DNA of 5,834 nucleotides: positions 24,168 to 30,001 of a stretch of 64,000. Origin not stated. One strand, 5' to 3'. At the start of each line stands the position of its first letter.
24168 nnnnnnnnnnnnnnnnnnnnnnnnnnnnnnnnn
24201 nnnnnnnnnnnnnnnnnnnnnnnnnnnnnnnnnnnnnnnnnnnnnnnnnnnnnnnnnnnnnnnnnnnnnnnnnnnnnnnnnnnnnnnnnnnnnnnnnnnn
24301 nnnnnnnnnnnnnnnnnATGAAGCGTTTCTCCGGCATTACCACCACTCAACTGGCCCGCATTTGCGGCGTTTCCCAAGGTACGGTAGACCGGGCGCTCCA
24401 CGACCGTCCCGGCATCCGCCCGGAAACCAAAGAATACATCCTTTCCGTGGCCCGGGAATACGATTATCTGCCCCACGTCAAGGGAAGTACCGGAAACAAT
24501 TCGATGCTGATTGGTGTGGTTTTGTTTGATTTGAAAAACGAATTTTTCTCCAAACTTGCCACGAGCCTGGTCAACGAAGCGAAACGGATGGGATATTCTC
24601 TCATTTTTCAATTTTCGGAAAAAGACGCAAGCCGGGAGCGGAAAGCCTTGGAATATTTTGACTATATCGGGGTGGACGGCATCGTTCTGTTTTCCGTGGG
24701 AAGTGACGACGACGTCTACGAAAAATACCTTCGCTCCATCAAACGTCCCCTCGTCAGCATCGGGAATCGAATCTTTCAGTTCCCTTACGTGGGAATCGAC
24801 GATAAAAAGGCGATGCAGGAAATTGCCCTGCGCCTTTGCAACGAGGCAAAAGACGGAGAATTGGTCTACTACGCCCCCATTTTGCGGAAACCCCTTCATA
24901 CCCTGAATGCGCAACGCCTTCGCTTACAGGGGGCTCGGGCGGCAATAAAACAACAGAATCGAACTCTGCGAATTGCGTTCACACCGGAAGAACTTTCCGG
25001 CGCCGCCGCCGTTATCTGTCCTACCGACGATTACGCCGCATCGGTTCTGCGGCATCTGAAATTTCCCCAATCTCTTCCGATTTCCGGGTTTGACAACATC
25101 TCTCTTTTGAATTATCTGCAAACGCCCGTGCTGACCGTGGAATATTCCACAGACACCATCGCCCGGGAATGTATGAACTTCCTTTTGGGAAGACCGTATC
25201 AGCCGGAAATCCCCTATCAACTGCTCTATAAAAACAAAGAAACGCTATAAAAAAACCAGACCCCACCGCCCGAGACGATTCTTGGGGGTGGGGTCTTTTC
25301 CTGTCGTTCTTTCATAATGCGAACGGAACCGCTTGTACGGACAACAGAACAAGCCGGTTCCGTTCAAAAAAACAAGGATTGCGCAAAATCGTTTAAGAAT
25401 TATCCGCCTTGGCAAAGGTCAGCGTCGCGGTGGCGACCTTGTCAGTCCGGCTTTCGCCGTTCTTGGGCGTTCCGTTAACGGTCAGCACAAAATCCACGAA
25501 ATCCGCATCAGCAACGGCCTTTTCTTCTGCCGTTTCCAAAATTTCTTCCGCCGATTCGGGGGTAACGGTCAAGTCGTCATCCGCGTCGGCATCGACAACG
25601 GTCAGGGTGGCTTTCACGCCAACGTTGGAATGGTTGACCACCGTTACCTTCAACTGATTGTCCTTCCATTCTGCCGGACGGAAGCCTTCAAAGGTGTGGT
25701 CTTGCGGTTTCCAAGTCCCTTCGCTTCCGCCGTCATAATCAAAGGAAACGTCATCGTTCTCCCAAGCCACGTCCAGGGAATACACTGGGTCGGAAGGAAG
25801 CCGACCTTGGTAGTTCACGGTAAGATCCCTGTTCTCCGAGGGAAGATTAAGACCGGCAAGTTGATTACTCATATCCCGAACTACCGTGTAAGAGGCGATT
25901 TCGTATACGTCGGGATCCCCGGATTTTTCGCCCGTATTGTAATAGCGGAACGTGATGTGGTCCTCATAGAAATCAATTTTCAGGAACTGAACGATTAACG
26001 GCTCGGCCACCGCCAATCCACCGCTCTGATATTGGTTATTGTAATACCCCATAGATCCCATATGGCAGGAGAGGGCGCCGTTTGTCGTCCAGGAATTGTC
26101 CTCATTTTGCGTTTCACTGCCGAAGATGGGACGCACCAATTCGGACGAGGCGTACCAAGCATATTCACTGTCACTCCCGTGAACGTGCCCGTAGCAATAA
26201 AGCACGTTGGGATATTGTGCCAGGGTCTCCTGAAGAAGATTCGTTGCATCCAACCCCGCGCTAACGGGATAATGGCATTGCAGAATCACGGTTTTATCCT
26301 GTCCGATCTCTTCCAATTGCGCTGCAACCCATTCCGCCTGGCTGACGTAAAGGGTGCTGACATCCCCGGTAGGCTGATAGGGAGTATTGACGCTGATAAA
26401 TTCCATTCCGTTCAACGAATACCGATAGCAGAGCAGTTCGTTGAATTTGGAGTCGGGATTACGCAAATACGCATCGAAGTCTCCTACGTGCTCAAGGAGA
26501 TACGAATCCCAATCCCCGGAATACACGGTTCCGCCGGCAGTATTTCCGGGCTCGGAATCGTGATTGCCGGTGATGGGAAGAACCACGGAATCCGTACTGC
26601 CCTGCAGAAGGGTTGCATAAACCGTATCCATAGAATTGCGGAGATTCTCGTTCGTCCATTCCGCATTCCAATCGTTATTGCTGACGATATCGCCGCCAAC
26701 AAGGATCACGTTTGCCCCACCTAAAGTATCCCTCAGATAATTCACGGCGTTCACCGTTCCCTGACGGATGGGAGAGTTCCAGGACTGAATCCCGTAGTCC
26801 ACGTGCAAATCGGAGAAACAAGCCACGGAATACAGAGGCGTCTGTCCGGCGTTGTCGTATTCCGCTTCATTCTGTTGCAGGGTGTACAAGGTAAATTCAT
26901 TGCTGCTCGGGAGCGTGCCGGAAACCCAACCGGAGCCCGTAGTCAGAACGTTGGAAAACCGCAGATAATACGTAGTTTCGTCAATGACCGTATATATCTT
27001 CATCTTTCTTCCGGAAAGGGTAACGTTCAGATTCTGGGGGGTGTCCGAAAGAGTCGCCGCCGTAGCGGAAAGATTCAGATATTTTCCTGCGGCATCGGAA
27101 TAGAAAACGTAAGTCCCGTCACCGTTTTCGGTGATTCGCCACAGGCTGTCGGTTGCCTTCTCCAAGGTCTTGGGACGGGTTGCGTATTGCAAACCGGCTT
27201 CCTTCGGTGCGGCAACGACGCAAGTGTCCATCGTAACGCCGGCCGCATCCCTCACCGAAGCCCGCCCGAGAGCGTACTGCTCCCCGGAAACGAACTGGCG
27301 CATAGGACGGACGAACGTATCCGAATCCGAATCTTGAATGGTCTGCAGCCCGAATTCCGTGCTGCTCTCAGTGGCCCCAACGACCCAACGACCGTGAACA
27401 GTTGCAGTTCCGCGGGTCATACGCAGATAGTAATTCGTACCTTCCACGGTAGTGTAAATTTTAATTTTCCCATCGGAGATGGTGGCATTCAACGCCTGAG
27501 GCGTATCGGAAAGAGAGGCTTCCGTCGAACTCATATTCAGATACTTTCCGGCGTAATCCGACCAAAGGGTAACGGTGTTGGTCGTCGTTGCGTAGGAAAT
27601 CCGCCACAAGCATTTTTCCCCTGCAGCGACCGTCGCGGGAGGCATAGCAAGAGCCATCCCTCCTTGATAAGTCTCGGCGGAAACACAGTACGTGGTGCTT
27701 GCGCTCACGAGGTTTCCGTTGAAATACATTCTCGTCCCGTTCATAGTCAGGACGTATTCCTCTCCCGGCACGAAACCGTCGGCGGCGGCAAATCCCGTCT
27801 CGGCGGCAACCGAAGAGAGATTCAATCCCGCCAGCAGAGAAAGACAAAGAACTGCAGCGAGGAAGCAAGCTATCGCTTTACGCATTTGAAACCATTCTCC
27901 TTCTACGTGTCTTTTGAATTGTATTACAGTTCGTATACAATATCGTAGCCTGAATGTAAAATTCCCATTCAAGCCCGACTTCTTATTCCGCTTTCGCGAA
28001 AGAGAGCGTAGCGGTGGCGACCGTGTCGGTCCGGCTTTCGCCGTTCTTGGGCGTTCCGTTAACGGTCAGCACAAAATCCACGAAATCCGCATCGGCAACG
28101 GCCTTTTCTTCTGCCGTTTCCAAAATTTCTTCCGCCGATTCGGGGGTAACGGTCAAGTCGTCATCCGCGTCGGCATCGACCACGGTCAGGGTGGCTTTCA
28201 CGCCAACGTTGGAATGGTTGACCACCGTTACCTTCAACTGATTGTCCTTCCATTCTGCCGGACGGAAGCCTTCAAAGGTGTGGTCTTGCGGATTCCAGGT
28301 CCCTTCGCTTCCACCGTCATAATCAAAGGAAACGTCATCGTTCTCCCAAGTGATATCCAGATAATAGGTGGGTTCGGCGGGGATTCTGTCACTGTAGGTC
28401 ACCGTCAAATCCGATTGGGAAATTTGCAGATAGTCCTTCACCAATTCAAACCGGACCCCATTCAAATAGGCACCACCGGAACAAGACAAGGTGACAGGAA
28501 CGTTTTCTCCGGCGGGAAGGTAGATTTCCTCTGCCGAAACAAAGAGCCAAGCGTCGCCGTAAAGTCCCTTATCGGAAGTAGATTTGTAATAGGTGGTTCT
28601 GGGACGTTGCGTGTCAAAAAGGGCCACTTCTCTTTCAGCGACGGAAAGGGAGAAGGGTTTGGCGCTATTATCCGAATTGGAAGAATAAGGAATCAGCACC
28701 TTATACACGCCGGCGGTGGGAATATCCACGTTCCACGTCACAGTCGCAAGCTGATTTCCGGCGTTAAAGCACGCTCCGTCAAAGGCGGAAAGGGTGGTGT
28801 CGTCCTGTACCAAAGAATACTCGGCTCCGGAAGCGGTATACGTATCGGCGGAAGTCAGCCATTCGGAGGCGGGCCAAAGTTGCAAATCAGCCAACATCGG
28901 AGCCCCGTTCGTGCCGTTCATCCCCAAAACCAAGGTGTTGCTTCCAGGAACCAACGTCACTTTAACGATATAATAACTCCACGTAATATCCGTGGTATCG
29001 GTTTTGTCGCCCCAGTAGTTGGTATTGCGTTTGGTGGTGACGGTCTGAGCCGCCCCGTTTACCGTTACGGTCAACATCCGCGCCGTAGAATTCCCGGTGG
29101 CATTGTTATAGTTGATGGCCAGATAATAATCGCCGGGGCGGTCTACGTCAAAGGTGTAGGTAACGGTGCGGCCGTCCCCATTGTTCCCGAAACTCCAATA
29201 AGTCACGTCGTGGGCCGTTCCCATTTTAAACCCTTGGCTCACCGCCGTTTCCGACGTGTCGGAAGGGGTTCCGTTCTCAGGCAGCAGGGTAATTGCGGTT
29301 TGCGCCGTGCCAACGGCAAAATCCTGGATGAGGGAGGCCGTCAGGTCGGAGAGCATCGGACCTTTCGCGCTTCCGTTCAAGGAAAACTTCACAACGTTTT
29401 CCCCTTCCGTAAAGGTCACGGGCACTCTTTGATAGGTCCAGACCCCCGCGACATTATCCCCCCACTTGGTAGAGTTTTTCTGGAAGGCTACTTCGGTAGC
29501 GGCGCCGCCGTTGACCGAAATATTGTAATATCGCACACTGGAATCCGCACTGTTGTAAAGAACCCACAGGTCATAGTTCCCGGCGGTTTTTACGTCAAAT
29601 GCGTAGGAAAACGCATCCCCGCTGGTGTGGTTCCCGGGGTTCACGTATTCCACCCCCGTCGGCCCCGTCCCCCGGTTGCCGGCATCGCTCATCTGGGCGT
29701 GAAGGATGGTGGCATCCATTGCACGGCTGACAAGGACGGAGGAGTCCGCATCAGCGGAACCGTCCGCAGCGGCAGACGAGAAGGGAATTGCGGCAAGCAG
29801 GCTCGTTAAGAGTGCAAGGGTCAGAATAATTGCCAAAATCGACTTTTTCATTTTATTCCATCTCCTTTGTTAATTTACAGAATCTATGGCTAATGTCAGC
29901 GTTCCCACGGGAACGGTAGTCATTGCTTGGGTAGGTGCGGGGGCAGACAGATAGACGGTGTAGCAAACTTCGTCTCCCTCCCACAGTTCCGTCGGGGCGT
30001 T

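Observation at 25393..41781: Four consecutive giant secreted proteins share one unassigned C-terminal domain (candidate surface-retention or sorting module)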

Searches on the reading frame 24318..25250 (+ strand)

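Call 44: search_protein_families(library=pfam, proteins=[window:24318-25250:+], max_evalue=0.00001)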
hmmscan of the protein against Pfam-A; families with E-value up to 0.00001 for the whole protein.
window:24318-25250:+ (310 aa): 1 family
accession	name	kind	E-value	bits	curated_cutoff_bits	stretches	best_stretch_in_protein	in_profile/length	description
PF00356.27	LacI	-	1e-06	28.9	27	1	13-52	6-45/46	Bacterial regulatory proteins, lacI family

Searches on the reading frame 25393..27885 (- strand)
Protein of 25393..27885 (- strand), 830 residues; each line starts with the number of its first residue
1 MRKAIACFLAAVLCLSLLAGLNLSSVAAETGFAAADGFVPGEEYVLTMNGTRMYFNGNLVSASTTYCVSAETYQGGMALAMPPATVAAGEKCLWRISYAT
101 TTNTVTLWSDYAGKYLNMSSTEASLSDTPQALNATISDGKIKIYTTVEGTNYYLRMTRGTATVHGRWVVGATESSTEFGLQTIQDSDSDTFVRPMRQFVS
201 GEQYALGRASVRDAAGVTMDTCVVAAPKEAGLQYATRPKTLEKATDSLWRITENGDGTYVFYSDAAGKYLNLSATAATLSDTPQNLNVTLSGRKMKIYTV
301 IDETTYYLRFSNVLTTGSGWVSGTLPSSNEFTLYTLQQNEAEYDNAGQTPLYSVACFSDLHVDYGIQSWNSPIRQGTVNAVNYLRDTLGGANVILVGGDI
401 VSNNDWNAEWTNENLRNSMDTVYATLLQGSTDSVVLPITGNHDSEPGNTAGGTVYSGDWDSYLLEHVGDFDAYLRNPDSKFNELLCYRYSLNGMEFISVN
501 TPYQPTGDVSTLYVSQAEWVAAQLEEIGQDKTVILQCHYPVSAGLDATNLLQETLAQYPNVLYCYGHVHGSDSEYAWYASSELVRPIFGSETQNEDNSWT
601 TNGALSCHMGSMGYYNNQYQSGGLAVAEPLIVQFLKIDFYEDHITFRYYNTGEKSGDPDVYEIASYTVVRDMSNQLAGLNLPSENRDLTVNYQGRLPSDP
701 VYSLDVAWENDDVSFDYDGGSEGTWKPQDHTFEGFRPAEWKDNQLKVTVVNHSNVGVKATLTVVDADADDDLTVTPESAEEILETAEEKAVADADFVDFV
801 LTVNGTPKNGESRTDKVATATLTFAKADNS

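Call 3: search_protein_families(library=pfam, proteins=[window:25393-27885:-], max_evalue=0.01)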
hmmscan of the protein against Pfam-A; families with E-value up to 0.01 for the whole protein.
window:25393-27885:- (830 aa): 2 families
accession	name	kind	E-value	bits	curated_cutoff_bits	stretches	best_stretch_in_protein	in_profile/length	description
PF00149.33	Metallophos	-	6.4e-11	43.5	21.5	1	353-570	2-190/191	Calcineurin-like phosphoesterase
PF14200.12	RicinB_lectin_2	-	4.8e-06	27.6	25.6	0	236-274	39-78/89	Ricin-type beta-trefoil lectin domain-like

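Call 57: list_cluster_members(proteins=[window:25393-27885:-, window:27983-29851:-, window:29870-35365:-, window:36412-41781:-, window:42869-45058:-])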
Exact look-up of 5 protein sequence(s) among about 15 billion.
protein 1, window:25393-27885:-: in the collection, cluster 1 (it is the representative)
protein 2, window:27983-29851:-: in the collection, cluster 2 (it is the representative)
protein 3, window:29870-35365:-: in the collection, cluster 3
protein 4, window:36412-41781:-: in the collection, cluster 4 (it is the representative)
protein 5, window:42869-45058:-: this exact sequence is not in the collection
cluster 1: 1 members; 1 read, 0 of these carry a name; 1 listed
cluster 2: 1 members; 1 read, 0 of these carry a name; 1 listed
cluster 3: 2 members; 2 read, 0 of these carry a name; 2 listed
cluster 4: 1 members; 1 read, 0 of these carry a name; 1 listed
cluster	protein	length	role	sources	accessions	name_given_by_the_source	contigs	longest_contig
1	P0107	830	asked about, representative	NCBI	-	-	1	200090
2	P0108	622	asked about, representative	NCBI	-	-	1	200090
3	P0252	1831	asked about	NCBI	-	-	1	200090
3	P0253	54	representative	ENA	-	-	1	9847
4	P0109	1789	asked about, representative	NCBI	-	-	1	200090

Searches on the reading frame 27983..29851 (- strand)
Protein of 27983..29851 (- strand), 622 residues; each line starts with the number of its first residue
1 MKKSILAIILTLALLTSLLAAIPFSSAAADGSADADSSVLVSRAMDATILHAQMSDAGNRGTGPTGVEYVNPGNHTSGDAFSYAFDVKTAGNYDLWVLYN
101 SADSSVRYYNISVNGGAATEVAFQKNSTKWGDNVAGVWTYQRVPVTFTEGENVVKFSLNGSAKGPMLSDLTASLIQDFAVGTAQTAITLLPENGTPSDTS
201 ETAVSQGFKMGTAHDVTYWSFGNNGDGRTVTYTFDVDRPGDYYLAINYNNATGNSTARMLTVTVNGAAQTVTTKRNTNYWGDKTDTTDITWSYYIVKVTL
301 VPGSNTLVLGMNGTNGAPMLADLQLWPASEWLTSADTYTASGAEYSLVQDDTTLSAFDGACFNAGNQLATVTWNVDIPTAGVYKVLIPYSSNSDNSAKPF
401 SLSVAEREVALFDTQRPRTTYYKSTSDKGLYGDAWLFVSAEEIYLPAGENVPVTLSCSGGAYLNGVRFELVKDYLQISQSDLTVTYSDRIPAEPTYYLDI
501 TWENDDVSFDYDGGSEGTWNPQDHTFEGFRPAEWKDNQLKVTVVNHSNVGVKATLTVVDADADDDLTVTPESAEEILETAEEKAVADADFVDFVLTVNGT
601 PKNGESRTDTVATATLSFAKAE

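Call 3: search_protein_families(library=pfam, proteins=[window:27983-29851:-], max_evalue=0.01)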
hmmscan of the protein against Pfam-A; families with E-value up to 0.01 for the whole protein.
window:27983-29851:- (622 aa): 5 families
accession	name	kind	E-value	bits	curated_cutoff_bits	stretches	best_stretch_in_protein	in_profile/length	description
PF16990.11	CBM_35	-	2.3e-10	41.3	28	1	65-127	23-83/121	Carbohydrate binding module (family 35)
PF25275.1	Golvesin_C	-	3.3e-09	37.3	31.6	1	363-401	35-74/132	Golvesin C-terminal domain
PF14683.12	CBM-like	-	7.5e-05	23.1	27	1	193-312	26-143/160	Polysaccharide lyase family 4, domain III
PF09586.16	YfhO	-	0.0036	16.2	28.5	1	215-281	650-701/835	Bacterial membrane protein YfhO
PF16871.11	DUF5077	-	0.0089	16.6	24.6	0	230-277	34-78/122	Domain of unknown function (DUF5077)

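Call 40: find_encoding_contigs(protein=window:27983-29851:-, flank=10000, max_places=4)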
Protein window:27983-29851:- (622 aa): no gene with exactly this product is on record in the collection.
